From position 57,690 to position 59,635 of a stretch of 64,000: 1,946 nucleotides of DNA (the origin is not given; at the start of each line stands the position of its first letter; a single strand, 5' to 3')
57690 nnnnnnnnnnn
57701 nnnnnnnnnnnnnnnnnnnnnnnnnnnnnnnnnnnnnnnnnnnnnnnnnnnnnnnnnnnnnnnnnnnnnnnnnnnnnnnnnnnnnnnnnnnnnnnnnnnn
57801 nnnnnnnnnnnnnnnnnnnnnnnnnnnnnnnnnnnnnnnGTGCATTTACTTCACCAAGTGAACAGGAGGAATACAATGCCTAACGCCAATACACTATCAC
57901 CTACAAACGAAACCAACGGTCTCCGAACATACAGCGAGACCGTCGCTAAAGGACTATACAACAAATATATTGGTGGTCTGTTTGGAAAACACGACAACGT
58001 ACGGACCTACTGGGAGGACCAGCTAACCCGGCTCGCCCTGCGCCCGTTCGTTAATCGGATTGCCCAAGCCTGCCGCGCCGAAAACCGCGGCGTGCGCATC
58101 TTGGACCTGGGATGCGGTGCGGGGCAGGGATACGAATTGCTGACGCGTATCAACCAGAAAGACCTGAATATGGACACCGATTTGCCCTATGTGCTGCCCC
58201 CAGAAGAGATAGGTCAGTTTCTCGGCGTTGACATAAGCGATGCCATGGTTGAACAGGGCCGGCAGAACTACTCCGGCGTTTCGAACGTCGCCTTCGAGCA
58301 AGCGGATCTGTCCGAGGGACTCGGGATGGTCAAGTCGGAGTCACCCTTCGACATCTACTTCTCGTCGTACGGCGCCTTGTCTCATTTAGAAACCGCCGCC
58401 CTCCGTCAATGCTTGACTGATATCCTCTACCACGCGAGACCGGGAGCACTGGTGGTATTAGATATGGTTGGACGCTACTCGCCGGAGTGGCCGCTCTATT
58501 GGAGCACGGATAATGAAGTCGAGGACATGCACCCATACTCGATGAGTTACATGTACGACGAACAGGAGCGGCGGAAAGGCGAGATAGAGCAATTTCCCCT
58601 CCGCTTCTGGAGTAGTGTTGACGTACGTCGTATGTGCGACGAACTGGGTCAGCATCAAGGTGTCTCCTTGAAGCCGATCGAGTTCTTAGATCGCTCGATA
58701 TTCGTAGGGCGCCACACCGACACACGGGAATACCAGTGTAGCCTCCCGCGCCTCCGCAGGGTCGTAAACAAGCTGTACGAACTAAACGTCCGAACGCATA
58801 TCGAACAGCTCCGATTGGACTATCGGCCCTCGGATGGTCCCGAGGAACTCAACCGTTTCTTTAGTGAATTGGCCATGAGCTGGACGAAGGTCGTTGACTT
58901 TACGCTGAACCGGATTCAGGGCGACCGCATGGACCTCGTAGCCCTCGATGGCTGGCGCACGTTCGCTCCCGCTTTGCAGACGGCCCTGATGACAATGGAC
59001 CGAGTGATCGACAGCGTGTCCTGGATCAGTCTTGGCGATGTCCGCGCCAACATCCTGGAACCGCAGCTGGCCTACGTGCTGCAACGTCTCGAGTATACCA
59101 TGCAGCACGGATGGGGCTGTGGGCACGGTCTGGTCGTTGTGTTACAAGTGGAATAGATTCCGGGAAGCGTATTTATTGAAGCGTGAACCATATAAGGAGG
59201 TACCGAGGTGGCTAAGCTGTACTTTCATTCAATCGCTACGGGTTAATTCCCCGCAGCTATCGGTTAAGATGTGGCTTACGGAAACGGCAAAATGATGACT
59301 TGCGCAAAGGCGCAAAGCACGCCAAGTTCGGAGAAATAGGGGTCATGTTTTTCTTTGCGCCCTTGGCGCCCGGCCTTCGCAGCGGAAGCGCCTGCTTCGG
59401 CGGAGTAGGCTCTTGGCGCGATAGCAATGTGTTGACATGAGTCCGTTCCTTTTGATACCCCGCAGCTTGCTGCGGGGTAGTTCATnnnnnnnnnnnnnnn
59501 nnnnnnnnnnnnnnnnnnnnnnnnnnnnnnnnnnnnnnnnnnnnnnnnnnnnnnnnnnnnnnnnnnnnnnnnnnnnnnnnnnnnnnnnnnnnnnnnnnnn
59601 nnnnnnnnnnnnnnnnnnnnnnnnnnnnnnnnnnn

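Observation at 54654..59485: Two ~95% identical 232-bp inverted repeats bracket a 4.4-kb three-gene cassette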

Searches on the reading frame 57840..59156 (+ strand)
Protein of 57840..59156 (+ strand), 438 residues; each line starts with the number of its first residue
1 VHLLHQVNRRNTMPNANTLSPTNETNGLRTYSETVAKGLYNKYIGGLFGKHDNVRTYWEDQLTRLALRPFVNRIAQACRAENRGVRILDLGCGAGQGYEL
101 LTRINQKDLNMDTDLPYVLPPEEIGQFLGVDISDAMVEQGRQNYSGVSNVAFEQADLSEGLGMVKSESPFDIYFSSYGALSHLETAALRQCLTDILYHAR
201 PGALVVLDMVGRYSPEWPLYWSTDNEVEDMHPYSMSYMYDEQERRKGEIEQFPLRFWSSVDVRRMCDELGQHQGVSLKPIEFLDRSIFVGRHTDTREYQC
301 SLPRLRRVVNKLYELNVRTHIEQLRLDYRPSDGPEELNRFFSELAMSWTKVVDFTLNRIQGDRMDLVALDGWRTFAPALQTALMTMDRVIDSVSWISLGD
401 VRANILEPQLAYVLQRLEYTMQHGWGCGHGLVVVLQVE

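Call 7: search_protein_families(library=pfam, proteins=[window:57840-59156:+], max_evalue=0.01)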
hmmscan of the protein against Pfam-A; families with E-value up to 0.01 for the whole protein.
window:57840-59156:+ (438 aa): 6 families
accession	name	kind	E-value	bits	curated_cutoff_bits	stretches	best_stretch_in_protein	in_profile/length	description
PF13649.12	Methyltransf_25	-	1.9e-11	45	27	1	125-202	22-96/97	Methyltransferase domain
PF13847.12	Methyltransf_31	-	3.3e-11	43.5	27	1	82-208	2-110/145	Methyltransferase domain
PF08242.18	Methyltransf_12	-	4.6e-07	30.9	30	1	88-204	1-97/98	Methyltransferase domain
PF08241.18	Methyltransf_11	-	1.4e-06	29.3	21.2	1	88-206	1-94/95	Methyltransferase domain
PF01209.24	Ubie_methyltran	-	0.00059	19.7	20.1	1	75-180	39-127/233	ubiE/COQ5 methyltransferase family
PF13489.12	Methyltransf_23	-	0.0049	17.1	27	0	65-221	7-132/164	Methyltransferase domain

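Call 33: find_homologous_proteins(query=window:57840-59156:+, max_evalue=1e-30)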
Query window:57840-59156:+ (438 aa): 607 proteins with E <= 1e-30 among 6699 candidates; the best 120 are listed.
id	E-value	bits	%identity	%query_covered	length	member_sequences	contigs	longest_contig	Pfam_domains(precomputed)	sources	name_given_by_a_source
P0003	1.2e-292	988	100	97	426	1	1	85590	PF13847.13,PF13649.13,PF08241.19,PF08242.19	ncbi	ncbi:MAG: class I SAM-dependent methyltransferase [Candidatus Binatia bacterium]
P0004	2.3e-266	902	91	97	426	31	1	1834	PF13847.13,PF13649.13,PF08241.19,PF08242.19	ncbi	ncbi:MAG: class I SAM-dependent methyltransferase [Nitrospiraceae bacterium]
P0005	1.0e-226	771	77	97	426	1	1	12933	PF13847.13,PF13649.13,PF08241.19,PF08242.19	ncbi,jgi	jgi:SAM-dependent methyltransferase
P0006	3.0e-217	740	75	97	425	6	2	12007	PF13847.13,PF13649.13,PF08241.19,PF08242.19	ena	-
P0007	3.7e-216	736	74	97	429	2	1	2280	PF13847.13,PF13649.13,PF08241.19,PF08242.19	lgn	-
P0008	3.8e-216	736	73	97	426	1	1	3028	PF13847.13,PF13649.13,PF08241.19,PF08242.19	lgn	-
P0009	3.0e-214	730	74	97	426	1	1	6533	PF13847.13,PF13649.13,PF08242.19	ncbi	-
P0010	1.3e-212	725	73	97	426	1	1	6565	PF13847.13,PF13649.13,PF08241.19,PF08242.19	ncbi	-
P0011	3.1e-211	720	72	97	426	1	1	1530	PF13847.13,PF13649.13,PF08241.19,PF08242.19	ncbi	-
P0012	3.7e-211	720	72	97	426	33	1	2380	PF13847.13,PF13649.13,PF08241.19,PF08242.19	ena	-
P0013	1.4e-206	705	70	97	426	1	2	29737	PF13847.13,PF13649.13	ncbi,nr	ncbi:MAG: methyltransferase domain-containing protein [Deltaproteobacteria bacterium]|nr:methyltrans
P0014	4.9e-206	703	70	97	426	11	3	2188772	PF13847.13,PF13649.13,PF08242.19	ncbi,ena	-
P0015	8.5e-200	682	69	97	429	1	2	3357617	PF13847.13,PF13649.13,PF08241.19,PF08242.19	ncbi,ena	-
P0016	6.6e-192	656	67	94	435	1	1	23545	PF13847.13,PF13649.13,PF08241.19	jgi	jgi:SAM-dependent methyltransferase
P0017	2.2e-183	628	64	97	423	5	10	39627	PF13847.13,PF13649.13,PF08241.19,PF08242.19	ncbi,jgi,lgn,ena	jgi:SAM-dependent methyltransferase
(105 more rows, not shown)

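Call 34: find_encoding_contigs(protein=P0003, flank=10000, max_places=3)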
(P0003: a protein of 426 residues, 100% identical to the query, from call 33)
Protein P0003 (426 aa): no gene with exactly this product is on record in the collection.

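Call 35: find_encoding_contigs(protein=P0005, flank=8000, max_places=3)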
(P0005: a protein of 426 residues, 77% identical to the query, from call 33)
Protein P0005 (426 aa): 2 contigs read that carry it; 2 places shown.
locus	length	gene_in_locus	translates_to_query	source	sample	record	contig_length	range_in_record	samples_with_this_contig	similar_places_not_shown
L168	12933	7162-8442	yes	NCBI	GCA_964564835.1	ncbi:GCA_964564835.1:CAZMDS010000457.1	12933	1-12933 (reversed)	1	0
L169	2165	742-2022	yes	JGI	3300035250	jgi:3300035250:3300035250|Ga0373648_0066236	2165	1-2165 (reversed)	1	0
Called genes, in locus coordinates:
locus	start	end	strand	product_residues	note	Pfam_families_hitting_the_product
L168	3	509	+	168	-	?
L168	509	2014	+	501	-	PF00361:Proton_antipo_M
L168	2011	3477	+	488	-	PF00361:Proton_antipo_M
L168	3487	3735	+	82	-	-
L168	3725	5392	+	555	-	PF00361:Proton_antipo_M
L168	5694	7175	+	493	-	PF13522:GATase_6, PF13537:GATase_7, PF12481:DUF3700 (faint), PF02540:NAD_synthase (weak), PF00733:Asn_synthase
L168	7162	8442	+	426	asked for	PF08241:Methyltransf_11 (faint), PF08242:Methyltransf_12 (weak), PF13847:Methyltransf_31, PF13649:Methyltransf_25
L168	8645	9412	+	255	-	PF00005:ABC_tran, PF13304:AAA_21 (faint)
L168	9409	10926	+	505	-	PF00528:BPD_transp_1, PF04069:OpuAC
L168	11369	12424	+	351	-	-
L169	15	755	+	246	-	PF00733:Asn_synthase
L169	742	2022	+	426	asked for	PF08241:Methyltransf_11 (faint), PF08242:Methyltransf_12 (weak), PF13847:Methyltransf_31, PF13649:Methyltransf_25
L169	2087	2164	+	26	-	?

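Call 36: find_encoding_contigs(protein=P0006, flank=8000, max_places=3)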
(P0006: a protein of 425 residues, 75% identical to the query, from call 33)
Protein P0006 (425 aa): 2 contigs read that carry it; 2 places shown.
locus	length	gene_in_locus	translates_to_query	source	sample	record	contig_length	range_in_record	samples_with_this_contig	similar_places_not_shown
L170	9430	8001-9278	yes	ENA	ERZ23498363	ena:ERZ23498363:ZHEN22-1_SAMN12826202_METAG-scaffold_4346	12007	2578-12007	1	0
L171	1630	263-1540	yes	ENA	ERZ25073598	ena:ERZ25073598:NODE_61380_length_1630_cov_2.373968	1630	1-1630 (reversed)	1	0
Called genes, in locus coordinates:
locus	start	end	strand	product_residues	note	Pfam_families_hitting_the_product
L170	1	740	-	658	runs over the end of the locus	PF01663:Phosphodiest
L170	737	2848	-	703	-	PF01663:Phosphodiest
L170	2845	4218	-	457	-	PF01663:Phosphodiest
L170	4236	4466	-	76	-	-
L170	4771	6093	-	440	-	-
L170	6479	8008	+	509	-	PF13522:GATase_6, PF13537:GATase_7, PF12481:DUF3700 (weak), PF00733:Asn_synthase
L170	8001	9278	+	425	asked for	PF08241:Methyltransf_11 (weak), PF08242:Methyltransf_12 (weak), PF13847:Methyltransf_31, PF13649:Methyltransf_25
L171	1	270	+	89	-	?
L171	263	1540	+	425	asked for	PF08241:Methyltransf_11 (weak), PF08242:Methyltransf_12 (weak), PF13847:Methyltransf_31, PF13649:Methyltransf_25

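Call 38: find_encoding_contigs(protein=P0004, flank=8000, max_places=10)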
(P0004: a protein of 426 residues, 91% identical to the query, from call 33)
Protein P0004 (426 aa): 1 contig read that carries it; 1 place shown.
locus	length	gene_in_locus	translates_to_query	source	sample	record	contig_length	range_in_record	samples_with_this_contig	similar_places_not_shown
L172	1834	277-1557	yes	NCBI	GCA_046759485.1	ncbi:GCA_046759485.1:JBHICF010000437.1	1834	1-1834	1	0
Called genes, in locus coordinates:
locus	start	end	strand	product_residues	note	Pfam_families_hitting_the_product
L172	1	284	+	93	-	?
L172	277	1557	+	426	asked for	PF08241:Methyltransf_11 (faint), PF08242:Methyltransf_12 (weak), PF13847:Methyltransf_31, PF13649:Methyltransf_25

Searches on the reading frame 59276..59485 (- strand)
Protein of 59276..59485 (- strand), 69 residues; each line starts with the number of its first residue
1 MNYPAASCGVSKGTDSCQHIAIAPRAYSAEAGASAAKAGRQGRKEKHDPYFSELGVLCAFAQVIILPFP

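Call 7: search_protein_families(library=pfam, proteins=[window:59276-59485:-], max_evalue=0.01)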
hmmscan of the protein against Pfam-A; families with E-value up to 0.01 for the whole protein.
window:59276-59485:- (69 aa): 0 families

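Call 13: find_homologous_proteins(query=window:59279-59485:-, max_evalue=0.01)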
Query seq(69 aa) (69 aa): 2 proteins with E <= 0.01 among 6 candidates.
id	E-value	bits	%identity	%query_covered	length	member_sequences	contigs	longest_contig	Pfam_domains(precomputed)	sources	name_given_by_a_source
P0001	8.2e-4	37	45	96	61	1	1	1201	-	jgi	jgi:hypothetical protein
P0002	3.2e-3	36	74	49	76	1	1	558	-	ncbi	-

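Call 15: find_encoding_contigs(protein=P0002, flank=10000)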
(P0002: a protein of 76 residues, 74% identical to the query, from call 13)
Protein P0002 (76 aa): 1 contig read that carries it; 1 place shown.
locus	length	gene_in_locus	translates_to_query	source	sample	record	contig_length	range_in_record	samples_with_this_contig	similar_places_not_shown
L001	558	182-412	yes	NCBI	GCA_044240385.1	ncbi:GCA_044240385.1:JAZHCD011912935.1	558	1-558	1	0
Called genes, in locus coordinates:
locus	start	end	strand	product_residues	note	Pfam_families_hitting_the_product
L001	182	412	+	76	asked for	-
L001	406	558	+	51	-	?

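Call 16: find_encoding_contigs(protein=P0001, flank=10000)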
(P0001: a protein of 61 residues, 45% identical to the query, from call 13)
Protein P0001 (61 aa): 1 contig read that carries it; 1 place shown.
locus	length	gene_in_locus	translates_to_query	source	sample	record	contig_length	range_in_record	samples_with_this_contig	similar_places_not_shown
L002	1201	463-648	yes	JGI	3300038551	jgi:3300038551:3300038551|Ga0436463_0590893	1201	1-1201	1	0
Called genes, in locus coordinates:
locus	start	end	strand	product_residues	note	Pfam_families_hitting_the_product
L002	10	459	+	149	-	PF04909:Amidohydro_2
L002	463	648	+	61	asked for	-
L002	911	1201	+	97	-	?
